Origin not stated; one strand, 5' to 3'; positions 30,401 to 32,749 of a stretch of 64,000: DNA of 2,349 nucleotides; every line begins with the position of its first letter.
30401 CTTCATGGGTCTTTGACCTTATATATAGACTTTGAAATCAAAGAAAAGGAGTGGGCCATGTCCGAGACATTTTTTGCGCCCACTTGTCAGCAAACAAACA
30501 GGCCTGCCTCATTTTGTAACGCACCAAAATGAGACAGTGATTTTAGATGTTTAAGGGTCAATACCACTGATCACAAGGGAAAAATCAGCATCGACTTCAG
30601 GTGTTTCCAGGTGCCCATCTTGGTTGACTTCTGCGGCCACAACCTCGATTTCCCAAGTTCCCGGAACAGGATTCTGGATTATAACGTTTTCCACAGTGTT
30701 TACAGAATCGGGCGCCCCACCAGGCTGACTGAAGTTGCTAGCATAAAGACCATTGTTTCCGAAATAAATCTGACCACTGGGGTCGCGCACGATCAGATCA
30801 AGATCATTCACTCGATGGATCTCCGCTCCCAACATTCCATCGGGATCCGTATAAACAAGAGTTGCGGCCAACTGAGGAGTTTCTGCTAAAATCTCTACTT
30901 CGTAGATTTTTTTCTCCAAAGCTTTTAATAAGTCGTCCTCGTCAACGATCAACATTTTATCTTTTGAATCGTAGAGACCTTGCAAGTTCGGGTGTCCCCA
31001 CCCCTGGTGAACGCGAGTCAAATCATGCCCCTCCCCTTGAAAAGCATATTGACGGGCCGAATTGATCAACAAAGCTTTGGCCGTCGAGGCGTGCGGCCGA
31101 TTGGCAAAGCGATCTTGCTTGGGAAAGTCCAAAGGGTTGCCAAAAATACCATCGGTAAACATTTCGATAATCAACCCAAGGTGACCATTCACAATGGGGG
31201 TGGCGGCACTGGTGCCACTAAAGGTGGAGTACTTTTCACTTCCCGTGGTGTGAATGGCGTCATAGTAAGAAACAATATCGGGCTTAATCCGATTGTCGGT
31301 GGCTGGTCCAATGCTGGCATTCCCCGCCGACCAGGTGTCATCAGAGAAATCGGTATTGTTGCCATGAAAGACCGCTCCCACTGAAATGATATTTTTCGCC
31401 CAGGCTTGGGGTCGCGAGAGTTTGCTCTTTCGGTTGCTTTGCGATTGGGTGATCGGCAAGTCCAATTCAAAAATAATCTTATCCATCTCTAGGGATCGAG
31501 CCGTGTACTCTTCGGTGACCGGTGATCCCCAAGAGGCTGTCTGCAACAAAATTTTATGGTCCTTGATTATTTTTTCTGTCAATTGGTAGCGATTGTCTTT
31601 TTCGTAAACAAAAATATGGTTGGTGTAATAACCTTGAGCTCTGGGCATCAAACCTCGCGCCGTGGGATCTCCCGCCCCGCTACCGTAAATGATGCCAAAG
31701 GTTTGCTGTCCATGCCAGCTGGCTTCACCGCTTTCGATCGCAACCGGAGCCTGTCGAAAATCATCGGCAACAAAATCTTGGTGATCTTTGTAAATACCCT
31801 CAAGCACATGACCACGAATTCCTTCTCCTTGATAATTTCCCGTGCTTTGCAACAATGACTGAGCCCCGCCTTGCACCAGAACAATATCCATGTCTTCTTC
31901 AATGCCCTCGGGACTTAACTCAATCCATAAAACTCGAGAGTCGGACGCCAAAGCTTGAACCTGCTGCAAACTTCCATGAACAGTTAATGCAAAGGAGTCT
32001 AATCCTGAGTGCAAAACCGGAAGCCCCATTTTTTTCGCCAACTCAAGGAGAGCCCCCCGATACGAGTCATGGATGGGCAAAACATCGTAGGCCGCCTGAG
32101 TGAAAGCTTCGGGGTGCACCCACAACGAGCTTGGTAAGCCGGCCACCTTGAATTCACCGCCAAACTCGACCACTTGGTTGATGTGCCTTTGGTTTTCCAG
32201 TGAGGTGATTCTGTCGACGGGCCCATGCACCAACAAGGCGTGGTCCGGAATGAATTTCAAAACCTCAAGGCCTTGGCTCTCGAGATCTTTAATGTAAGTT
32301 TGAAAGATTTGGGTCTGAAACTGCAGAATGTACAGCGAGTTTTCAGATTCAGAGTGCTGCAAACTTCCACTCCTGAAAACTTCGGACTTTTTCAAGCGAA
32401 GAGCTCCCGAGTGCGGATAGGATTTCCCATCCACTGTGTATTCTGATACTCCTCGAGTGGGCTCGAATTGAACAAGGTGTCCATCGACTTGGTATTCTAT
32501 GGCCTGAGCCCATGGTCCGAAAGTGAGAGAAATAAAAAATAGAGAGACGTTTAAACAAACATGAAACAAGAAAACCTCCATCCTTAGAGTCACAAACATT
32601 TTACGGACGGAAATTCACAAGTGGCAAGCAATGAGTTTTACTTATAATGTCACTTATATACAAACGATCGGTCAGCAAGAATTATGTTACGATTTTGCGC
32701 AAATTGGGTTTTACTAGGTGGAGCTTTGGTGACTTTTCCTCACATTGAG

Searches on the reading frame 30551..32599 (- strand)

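Call 72: search_protein_families(library=pfam, proteins=[window:30551-32599:-], max_evalue=0.00001)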
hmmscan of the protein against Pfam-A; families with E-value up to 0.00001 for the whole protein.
window:30551-32599:- (682 aa): 1 family
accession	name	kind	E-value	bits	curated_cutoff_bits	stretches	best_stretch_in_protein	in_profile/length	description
PF00082.27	Peptidase_S8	-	2.2e-12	47.3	21.8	1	289-534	49-287/288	Subtilase family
